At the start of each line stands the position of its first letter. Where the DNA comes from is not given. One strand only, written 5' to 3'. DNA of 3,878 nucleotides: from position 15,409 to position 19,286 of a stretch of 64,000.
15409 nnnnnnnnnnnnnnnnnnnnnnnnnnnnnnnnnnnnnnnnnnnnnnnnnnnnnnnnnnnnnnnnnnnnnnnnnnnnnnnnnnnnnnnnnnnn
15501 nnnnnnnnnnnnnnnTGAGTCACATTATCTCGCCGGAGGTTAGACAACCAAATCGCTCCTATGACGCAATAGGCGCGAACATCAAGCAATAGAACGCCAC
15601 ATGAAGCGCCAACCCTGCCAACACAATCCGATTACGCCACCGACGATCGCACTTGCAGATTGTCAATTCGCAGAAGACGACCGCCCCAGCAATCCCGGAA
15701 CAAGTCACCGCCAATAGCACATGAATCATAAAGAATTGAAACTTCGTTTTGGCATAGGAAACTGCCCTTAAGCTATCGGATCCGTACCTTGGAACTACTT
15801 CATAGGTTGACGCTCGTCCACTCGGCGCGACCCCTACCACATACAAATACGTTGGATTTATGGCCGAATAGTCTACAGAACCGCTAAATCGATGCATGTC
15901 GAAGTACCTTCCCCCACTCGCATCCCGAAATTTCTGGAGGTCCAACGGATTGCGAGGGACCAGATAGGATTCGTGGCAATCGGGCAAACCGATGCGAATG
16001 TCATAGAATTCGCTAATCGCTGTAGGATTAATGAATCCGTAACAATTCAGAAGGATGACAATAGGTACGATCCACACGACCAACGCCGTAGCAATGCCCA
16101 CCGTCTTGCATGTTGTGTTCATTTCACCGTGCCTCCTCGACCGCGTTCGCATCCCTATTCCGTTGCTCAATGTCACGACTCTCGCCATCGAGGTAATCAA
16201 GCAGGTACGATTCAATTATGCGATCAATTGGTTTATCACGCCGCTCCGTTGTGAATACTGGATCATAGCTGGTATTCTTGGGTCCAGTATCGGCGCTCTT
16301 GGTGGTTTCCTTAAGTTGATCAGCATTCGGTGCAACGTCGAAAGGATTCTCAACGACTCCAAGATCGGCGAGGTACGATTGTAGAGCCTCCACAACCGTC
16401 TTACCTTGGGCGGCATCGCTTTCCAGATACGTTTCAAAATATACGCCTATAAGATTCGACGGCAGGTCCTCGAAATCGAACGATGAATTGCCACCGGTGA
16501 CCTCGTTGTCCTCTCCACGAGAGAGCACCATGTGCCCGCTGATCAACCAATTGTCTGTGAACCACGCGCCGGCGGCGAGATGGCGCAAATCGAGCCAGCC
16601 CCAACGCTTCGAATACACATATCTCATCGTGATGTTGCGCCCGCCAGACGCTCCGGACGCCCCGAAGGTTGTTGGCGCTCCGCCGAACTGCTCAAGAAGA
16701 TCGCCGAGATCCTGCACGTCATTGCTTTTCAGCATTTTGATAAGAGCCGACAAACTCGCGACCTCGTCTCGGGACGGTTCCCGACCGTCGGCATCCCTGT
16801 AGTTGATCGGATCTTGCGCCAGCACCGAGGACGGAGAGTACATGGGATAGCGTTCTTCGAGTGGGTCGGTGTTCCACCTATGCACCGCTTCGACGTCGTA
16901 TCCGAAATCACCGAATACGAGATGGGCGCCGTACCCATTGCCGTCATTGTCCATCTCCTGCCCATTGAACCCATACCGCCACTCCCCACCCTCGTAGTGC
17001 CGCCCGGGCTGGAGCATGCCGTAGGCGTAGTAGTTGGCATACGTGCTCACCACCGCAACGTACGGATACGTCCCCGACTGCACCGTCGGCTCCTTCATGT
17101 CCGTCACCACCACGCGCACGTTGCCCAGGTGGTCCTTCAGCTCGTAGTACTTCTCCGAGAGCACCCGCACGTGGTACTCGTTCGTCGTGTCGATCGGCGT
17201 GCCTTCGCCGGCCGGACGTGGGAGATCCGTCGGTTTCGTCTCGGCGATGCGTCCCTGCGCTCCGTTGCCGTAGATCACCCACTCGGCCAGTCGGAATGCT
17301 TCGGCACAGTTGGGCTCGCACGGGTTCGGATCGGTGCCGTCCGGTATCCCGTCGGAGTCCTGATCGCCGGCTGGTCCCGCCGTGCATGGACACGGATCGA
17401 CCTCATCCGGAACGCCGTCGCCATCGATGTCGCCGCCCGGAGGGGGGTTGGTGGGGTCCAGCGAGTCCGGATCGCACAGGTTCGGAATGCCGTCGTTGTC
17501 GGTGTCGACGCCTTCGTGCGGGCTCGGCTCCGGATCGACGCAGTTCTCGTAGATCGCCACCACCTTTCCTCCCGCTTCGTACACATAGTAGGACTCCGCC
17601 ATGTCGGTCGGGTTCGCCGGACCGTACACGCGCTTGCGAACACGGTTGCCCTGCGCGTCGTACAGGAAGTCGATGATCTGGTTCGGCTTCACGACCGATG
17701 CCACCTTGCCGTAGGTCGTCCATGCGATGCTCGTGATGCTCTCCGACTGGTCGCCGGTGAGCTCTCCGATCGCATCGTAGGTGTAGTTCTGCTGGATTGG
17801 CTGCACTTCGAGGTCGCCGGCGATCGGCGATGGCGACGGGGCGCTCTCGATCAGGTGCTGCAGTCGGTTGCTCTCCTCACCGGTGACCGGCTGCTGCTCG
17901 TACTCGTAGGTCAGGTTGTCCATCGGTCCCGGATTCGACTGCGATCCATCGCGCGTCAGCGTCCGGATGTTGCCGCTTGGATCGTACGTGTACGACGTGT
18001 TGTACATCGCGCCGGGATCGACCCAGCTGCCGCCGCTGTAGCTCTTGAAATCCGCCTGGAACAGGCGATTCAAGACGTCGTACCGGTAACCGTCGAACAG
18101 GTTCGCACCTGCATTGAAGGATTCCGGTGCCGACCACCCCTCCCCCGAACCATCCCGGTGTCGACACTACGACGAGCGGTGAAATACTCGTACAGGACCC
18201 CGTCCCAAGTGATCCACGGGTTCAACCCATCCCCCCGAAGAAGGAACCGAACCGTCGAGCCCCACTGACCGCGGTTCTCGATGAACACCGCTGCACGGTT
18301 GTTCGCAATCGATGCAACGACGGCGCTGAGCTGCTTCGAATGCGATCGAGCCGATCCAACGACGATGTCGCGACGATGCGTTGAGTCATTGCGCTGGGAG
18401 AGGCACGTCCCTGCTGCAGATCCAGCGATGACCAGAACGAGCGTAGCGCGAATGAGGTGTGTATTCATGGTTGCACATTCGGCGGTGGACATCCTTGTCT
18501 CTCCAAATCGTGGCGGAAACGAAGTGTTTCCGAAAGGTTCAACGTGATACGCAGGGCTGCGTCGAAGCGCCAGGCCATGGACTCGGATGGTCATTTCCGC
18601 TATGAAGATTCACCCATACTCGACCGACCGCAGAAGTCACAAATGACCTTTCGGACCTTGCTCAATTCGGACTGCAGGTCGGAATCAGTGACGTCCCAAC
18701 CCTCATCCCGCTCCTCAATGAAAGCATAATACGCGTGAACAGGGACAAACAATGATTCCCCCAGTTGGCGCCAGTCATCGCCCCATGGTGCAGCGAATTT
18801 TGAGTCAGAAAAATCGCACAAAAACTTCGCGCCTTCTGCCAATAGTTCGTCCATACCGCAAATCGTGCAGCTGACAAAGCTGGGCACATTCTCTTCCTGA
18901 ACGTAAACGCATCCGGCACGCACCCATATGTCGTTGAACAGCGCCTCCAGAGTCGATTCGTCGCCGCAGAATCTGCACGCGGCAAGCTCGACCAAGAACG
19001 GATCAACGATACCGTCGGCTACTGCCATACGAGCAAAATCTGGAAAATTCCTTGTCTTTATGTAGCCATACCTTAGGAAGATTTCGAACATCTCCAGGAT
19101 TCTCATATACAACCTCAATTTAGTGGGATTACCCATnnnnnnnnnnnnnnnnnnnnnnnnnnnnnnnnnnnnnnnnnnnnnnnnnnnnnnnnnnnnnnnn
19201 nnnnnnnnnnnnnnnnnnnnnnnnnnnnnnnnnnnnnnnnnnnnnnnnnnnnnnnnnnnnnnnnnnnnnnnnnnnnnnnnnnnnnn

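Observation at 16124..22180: Three toxin tips and their immunity partners have no recognisable family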

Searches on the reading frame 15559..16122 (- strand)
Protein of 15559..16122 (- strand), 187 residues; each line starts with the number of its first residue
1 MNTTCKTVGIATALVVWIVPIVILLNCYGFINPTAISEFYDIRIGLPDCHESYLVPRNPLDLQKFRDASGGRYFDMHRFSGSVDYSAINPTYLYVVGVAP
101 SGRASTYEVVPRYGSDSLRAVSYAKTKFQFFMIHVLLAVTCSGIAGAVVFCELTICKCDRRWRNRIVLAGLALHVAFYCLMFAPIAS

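Call 5: search_protein_families(library=pfam, max_evalue=1, proteins=[window:15559-16122:-])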
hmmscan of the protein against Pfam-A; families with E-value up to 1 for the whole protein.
window:15559-16122:- (187 aa): 2 families
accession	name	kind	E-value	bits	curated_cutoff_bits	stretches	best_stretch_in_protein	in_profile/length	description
PF13962.11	PGG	-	0.076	13.3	24.1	1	121-184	46-109/116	Domain of unknown function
PF02990.21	EMP70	-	0.28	10.2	27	1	130-182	455-507/517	Endomembrane protein 70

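Call 6: search_protein_families(library=ncbifam, max_evalue=1, proteins=[window:15559-16122:-])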
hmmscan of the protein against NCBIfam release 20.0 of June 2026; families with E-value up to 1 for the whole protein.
window:15559-16122:- (187 aa): 0 families

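Call 78: search_protein_families(library=phrogs, max_evalue=0.1, proteins=[window:15559-16122:-])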
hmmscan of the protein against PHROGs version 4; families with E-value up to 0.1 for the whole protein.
window:15559-16122:- (187 aa): 0 families

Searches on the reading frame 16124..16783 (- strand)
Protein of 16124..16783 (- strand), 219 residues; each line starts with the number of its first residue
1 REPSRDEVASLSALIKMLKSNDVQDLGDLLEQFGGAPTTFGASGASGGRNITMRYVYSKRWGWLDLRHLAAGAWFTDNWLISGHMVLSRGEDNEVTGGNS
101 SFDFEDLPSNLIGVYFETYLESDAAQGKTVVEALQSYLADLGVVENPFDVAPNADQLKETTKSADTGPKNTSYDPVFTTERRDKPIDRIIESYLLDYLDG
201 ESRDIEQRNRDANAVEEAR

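Call 11: find_homologous_proteins(query=window:16124-16783:-, max_evalue=0.001)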
Query window:16124-16783:- (219 aa): 1 proteins with E <= 0.001 among 363 candidates.
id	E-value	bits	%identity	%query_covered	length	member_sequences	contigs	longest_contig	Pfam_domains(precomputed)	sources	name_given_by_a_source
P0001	2.8e-35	140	45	89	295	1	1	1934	-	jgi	jgi:RHS repeat-associated protein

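Call 17: find_encoding_contigs(protein=P0001, flank=5000)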
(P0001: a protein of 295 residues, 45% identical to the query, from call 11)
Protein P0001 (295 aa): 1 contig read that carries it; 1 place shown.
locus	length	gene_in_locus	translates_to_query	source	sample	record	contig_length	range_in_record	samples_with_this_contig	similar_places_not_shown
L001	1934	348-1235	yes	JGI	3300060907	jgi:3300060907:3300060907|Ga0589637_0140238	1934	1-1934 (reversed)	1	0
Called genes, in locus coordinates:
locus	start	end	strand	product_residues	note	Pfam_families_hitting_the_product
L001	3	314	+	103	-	?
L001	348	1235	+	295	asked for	-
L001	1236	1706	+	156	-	-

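Call 33: search_protein_families(library=pfam, alignment_id=A3, max_evalue=0.01)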
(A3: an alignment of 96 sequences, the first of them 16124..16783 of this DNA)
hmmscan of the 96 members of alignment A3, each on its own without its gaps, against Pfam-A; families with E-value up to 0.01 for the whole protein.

A. member 1, window:16124-16783:- (219 aa): 1 family
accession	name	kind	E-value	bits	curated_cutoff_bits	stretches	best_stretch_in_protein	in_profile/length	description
PF21994.1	AGAO-like_N2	-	0.0075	16.9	27.4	0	153-205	14-64/76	AGAO-like N2 domain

B. families by the number of members that match (of 96 scanned): 7 families
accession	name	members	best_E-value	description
PF13265.11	DUF4056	31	1.5e-06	Protein of unknown function (DUF4056)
PF14870.12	PSII_BNR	1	1e-17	Photosynthesis system II assembly factor YCF48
PF05593.20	RHS_repeat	1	6.4e-08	RHS Repeat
PF20041.5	DUF6443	1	5.7e-06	Domain of unknown function (DUF6443)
PF17502.7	DUF5434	1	0.0043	Family of unknown function (DUF5434)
PF21994.1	AGAO-like_N2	1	0.0075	AGAO-like N2 domain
PF14528.11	LAGLIDADG_3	1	0.0086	LAGLIDADG-like domain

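Call 38: search_solved_structures(query=A3, max_evalue=10, show_alignments=3)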
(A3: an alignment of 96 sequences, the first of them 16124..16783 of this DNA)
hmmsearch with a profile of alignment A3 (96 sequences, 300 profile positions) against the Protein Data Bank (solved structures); distinct sequences matched with E-value up to 10: 18.
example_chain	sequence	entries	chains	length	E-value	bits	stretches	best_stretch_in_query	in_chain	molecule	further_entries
8fjp_A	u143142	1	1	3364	1.9e-07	34.3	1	11-71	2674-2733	salivary gland surface protein 1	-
9c4k_Q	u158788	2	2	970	2.7e-07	33.8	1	11-99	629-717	Toxin subunit YenC2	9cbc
6h6e_F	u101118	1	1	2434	8.3e-07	32.2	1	11-95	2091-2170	TcdB2,TccC3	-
6suf_F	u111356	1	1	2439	8.7e-07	32.1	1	11-95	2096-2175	TcdB2,TccC3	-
9on3_A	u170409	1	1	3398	2.7e-06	30.6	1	11-71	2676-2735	SGS4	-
6h6f_F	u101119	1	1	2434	4.8e-06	29.7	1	11-95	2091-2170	TcdB2,TccC3,TccC3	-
6sue_F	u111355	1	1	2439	5e-06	29.6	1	11-95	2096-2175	TcdB2,TccC3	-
6suq_A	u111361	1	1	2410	1e-05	28.7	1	11-73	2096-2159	TcdB2,TccC3,Genome polyprotein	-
4igl_B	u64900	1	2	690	2.3e-05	27.5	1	11-70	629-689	YenC2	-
5kis_B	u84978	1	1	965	3.3e-05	27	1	11-75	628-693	RHS2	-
6sup_A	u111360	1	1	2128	5.5e-05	26.2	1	11-70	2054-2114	TcdB2,TccC3,Cell division control protein 42 homolog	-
6h6g_A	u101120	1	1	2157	0.00013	25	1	11-70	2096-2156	TcdB2,TccC3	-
4o9x_A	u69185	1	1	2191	0.00014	24.9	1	11-70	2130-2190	TcdB2, TccC3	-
6l7i_G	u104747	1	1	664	0.00056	22.9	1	10-70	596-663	TccC2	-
9pt5_A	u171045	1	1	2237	0.0074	19.2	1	22-88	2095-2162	Teneurin-like protein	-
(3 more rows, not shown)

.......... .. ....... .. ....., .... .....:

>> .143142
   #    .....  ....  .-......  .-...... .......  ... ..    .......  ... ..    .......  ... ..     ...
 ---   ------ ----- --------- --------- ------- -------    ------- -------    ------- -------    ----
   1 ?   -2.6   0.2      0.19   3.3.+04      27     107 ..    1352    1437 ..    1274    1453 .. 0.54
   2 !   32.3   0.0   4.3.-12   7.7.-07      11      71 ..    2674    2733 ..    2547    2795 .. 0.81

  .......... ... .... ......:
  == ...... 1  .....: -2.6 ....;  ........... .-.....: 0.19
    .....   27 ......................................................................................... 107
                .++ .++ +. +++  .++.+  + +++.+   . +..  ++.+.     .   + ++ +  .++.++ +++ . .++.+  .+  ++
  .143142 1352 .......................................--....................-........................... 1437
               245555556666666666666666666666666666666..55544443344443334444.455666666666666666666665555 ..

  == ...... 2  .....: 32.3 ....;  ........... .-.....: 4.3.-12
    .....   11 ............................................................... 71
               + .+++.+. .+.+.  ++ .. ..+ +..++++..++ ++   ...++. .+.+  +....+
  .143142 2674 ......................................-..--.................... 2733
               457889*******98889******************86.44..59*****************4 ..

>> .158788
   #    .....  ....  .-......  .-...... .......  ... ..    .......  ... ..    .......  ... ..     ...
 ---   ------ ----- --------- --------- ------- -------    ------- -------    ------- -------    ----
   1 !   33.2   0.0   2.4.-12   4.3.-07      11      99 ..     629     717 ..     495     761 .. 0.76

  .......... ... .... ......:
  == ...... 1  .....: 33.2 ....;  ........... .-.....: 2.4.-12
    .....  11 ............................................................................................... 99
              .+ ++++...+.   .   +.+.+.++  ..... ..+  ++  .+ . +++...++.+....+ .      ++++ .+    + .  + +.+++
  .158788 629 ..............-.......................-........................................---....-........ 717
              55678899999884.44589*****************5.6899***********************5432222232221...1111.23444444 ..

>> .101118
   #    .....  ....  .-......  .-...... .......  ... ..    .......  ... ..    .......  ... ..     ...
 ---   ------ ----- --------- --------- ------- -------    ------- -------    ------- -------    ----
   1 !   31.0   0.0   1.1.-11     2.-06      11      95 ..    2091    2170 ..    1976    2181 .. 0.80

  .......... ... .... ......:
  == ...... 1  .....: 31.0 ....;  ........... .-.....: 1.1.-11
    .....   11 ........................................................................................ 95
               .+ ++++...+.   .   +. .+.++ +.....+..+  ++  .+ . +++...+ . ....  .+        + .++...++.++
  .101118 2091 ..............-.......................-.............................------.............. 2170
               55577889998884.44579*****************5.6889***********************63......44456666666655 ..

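Call 78: search_protein_families(library=phrogs, max_evalue=0.1, proteins=[window:16124-16783:-])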
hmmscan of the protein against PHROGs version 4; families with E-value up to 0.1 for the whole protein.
window:16124-16783:- (219 aa): 0 families

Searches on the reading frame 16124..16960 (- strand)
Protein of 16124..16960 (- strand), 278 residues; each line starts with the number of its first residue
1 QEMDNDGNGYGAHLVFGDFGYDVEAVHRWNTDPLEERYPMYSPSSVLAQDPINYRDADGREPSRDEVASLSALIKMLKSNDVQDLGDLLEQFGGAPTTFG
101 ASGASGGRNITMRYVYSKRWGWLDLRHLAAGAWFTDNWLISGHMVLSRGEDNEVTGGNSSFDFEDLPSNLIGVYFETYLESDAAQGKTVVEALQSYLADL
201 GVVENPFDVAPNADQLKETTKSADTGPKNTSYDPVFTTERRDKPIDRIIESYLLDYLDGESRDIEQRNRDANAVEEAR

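Call 5: search_protein_families(library=pfam, max_evalue=1, proteins=[window:16124-16960:-])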
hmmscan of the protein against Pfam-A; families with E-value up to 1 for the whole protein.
window:16124-16960:- (278 aa): 1 family
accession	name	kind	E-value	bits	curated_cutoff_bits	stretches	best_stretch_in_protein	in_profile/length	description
PF21994.1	AGAO-like_N2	-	0.011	16.3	27.4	1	212-264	14-64/76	AGAO-like N2 domain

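Call 6: search_protein_families(library=ncbifam, max_evalue=1, proteins=[window:16124-16960:-])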
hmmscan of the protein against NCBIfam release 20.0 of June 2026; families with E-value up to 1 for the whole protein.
window:16124-16960:- (278 aa): 0 families

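Call 7: search_solved_structures(query=window:16124-16960:-, max_evalue=10, show_alignments=2)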
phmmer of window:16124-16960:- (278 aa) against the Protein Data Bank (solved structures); distinct sequences matched with E-value up to 10: 1.
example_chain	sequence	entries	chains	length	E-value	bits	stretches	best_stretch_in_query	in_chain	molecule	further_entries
1wdg_A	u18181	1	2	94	0.3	14.3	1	72-113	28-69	E2 glycoprotein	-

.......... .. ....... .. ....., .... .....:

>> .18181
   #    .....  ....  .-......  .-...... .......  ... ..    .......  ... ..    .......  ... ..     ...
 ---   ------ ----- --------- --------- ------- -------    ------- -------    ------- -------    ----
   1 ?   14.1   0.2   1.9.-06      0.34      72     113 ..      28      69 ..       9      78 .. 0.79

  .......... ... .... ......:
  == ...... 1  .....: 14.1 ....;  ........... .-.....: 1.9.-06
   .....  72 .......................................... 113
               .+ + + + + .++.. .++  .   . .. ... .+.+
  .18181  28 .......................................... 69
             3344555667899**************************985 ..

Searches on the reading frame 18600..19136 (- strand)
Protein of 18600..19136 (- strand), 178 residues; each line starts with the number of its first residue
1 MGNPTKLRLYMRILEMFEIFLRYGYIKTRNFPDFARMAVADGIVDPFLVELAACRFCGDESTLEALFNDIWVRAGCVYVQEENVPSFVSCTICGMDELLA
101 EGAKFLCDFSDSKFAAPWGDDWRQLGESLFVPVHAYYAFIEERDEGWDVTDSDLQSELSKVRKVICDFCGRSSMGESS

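Call 5: search_protein_families(library=pfam, max_evalue=1, proteins=[window:18600-19136:-])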
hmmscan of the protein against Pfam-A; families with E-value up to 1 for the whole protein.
window:18600-19136:- (178 aa): 5 families
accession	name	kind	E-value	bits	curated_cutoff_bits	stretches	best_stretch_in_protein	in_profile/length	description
PF09012.17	FeoC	-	0.0017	18.9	21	1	53-95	21-62/69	FeoC like transcriptional regulator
PF14354.12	Lar_restr_allev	-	0.0036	18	28.6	1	50-95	2-33/58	Restriction alleviation protein Lar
PF14122.12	YokU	-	0.064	13.7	27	0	54-97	2-45/87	YokU-like protein, putative antitoxin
PF22776.1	K_trans_C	-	0.22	11.7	24.8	1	13-45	57-89/151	K+ potassium transporter C-terminal domain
PF13913.12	zf-C2HC_2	-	0.32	11.2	27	0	164-172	3-11/25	zinc-finger of a C2HC-type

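Call 6: search_protein_families(library=ncbifam, max_evalue=1, proteins=[window:18600-19136:-])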
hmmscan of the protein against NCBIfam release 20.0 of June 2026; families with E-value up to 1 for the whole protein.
window:18600-19136:- (178 aa): 1 family
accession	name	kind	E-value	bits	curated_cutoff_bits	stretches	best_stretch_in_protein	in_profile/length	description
TIGR03829.1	YokU_near_AblA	hypoth_equivalog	0.12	12.7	90.85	1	54-98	2-46/89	YokU family protein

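Call 78: search_protein_families(library=phrogs, max_evalue=0.1, proteins=[window:18600-19136:-])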
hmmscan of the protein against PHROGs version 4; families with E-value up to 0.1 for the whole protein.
window:18600-19136:- (178 aa): 0 families
